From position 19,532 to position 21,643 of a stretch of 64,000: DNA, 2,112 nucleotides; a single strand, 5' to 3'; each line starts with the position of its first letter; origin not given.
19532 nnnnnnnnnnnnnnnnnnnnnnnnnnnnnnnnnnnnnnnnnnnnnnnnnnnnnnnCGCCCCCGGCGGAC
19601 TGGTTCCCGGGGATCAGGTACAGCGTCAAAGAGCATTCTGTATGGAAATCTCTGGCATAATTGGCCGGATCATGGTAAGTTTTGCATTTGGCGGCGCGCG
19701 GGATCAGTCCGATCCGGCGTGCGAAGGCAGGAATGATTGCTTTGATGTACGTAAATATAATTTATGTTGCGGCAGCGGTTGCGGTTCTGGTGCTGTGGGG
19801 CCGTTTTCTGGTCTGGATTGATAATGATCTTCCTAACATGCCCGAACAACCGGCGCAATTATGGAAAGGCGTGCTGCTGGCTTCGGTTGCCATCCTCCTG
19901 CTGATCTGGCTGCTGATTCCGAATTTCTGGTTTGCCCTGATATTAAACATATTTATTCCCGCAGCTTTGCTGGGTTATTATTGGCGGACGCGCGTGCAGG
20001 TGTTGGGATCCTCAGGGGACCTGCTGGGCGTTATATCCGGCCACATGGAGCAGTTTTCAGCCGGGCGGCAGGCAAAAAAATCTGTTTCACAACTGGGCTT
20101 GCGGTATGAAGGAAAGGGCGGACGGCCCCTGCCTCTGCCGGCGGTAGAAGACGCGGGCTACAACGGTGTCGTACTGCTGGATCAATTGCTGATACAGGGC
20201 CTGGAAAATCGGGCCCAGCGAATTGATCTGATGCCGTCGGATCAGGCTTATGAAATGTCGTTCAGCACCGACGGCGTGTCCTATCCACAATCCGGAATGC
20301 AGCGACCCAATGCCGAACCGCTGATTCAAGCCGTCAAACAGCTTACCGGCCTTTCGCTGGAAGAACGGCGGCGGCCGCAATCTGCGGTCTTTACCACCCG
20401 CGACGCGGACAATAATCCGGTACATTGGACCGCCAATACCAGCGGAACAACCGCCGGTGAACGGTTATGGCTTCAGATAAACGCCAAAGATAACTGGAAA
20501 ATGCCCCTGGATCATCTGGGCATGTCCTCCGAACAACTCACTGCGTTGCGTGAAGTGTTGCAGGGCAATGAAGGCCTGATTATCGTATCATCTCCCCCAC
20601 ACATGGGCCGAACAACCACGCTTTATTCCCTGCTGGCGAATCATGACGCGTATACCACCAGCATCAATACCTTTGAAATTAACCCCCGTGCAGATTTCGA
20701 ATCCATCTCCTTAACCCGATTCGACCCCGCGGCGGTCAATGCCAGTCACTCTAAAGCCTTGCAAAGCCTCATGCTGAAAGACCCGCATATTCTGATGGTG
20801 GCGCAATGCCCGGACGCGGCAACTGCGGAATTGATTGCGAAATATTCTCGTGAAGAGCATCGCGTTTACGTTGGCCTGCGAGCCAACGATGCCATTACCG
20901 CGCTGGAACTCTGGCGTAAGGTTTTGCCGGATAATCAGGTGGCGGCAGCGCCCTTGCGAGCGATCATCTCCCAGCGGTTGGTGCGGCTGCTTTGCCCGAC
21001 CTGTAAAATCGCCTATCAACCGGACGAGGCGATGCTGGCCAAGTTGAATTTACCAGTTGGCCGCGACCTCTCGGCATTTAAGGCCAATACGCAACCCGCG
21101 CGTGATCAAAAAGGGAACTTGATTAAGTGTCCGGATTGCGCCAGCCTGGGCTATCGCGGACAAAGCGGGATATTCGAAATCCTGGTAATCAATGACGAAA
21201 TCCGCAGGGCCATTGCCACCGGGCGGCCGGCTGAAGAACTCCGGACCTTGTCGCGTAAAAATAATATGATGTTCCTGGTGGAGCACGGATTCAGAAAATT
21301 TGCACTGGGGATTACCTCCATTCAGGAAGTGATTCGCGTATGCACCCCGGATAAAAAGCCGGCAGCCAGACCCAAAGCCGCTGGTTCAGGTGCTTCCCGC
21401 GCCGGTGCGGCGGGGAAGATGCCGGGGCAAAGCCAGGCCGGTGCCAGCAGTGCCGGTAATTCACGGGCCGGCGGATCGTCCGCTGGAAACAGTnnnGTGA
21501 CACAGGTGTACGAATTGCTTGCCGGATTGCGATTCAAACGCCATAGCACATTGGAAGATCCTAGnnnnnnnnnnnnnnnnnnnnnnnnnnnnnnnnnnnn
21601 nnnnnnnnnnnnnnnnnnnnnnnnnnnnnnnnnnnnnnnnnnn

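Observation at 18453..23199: pilT, a membrane-anchored GspE-like pseudo-ATPase and a CvpA-domain protein form a three-gene cluster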

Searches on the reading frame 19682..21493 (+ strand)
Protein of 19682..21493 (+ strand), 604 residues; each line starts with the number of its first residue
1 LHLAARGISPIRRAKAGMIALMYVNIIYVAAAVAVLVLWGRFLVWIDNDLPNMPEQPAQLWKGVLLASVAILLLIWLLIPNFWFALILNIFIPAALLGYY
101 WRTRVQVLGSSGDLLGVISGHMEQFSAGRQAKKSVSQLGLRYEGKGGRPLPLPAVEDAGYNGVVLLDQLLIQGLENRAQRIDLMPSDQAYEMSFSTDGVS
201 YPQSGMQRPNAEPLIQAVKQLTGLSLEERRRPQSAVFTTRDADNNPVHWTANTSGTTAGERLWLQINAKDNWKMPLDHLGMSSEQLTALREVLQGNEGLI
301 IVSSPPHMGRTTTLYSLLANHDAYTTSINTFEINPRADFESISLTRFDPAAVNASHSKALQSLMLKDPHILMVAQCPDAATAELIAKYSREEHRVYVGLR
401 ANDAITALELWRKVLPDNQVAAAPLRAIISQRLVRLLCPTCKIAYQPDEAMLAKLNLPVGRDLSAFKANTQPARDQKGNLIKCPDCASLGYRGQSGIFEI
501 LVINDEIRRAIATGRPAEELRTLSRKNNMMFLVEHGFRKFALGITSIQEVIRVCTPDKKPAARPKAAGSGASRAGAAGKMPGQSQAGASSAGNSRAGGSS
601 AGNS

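Call 3: search_protein_families(library=pfam, proteins=[window:19682-21493:+], max_evalue=0.01)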
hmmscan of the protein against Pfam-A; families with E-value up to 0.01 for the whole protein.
window:19682-21493:+ (604 aa): 1 family
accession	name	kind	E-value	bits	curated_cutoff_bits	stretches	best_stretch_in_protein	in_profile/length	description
PF00437.27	T2SSE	-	5.9e-45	153.9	24.9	1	165-552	11-370/370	Type II/IV secretion system protein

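Call 4: search_protein_families(library=ncbifam, proteins=[window:19682-21493:+], max_evalue=0.01)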
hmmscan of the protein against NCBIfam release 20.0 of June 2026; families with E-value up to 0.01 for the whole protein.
window:19682-21493:+ (604 aa): 6 families
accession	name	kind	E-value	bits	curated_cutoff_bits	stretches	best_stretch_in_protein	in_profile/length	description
TIGR02533.1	type_II_gspE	equivalog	2.6e-57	194.6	630.25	1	165-553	112-485/486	type II secretion system ATPase GspE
NF007755.0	PRK10436.1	equivalog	3.3e-54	184.3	617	1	161-555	84-460/465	type II secretion system protein GspE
TIGR02538.1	type_IV_pilB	equivalog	2.7e-51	174.9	675.65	1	165-554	184-562/564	type IV-A pilus assembly ATPase PilB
NF053534.1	T4PilAsmATPsTfpB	equivalog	7.3e-51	173.2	850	1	163-554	202-582/584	type IV pilus assembly ATPase TfpB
NF041000.1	ATPase_ComGA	equivalog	1.4e-21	76.7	300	1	168-435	2-266/267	competence type IV pilus ATPase ComGA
TIGR01420.1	pilT_fam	subfamily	7.2e-08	32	319.1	1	287-435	112-269/343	PilT/PilU family type 4a pilus ATPase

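Call 5: search_solved_structures(query=window:19682-21493:+, show_alignments=3, max_evalue=0.001)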
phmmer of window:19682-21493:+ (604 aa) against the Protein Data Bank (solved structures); distinct sequences matched with E-value up to 0.001: 19.
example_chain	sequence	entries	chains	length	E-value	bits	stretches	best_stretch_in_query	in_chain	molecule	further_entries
6ejf_A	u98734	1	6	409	9.4e-42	146.1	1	173-552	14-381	Type IV pilus assembly protein PilF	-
5oiu_A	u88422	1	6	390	1.4e-41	145.5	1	171-551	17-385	Type IV pilus assembly protein PilF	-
5it5_F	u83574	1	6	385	1.5e-41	145.5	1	173-551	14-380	ATP binding motif-containing protein PilF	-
6f8l_G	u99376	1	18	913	1.7e-41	145.3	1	148-552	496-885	Type IV pilus assembly protein PilF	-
3jc8_Ba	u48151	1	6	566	2.4e-40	141.4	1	163-558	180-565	Type IV-A pilus assembly ATPase PilB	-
4ksr_A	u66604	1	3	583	2.4e-37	131.6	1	163-559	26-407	Type II secretion system protein E, Hemolysin-coregulated protein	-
4kss_A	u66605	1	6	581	5.8e-37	130.3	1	163-555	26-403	Type II secretion system protein E, hemolysin-coregulated protein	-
1p9r_A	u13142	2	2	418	2.2e-36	128.4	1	163-552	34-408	General secretion pathway protein E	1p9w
6olj_C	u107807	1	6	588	4.4e-36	127.4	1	156-557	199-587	Type IV pilus biogenesis ATPase PilB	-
5tsg_B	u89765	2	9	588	9.8e-36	126.2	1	156-557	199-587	Type IV pilus biogenesis ATPase PilB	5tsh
5zfr_A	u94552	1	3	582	4.4e-35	124.1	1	156-557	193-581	Type IV pilus biogenesis ATPase PilB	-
4pht_A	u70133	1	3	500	7.3e-35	123.4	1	163-554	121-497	General secretory pathway protein E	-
8dze_A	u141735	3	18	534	4e-11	45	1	298-551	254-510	BfpD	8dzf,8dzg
2eyu_A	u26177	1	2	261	2.2e-05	26.1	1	291-435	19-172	twitching motility protein PilT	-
2gsz_A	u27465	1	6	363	3.4e-05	25.4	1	291-438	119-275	twitching motility protein PilT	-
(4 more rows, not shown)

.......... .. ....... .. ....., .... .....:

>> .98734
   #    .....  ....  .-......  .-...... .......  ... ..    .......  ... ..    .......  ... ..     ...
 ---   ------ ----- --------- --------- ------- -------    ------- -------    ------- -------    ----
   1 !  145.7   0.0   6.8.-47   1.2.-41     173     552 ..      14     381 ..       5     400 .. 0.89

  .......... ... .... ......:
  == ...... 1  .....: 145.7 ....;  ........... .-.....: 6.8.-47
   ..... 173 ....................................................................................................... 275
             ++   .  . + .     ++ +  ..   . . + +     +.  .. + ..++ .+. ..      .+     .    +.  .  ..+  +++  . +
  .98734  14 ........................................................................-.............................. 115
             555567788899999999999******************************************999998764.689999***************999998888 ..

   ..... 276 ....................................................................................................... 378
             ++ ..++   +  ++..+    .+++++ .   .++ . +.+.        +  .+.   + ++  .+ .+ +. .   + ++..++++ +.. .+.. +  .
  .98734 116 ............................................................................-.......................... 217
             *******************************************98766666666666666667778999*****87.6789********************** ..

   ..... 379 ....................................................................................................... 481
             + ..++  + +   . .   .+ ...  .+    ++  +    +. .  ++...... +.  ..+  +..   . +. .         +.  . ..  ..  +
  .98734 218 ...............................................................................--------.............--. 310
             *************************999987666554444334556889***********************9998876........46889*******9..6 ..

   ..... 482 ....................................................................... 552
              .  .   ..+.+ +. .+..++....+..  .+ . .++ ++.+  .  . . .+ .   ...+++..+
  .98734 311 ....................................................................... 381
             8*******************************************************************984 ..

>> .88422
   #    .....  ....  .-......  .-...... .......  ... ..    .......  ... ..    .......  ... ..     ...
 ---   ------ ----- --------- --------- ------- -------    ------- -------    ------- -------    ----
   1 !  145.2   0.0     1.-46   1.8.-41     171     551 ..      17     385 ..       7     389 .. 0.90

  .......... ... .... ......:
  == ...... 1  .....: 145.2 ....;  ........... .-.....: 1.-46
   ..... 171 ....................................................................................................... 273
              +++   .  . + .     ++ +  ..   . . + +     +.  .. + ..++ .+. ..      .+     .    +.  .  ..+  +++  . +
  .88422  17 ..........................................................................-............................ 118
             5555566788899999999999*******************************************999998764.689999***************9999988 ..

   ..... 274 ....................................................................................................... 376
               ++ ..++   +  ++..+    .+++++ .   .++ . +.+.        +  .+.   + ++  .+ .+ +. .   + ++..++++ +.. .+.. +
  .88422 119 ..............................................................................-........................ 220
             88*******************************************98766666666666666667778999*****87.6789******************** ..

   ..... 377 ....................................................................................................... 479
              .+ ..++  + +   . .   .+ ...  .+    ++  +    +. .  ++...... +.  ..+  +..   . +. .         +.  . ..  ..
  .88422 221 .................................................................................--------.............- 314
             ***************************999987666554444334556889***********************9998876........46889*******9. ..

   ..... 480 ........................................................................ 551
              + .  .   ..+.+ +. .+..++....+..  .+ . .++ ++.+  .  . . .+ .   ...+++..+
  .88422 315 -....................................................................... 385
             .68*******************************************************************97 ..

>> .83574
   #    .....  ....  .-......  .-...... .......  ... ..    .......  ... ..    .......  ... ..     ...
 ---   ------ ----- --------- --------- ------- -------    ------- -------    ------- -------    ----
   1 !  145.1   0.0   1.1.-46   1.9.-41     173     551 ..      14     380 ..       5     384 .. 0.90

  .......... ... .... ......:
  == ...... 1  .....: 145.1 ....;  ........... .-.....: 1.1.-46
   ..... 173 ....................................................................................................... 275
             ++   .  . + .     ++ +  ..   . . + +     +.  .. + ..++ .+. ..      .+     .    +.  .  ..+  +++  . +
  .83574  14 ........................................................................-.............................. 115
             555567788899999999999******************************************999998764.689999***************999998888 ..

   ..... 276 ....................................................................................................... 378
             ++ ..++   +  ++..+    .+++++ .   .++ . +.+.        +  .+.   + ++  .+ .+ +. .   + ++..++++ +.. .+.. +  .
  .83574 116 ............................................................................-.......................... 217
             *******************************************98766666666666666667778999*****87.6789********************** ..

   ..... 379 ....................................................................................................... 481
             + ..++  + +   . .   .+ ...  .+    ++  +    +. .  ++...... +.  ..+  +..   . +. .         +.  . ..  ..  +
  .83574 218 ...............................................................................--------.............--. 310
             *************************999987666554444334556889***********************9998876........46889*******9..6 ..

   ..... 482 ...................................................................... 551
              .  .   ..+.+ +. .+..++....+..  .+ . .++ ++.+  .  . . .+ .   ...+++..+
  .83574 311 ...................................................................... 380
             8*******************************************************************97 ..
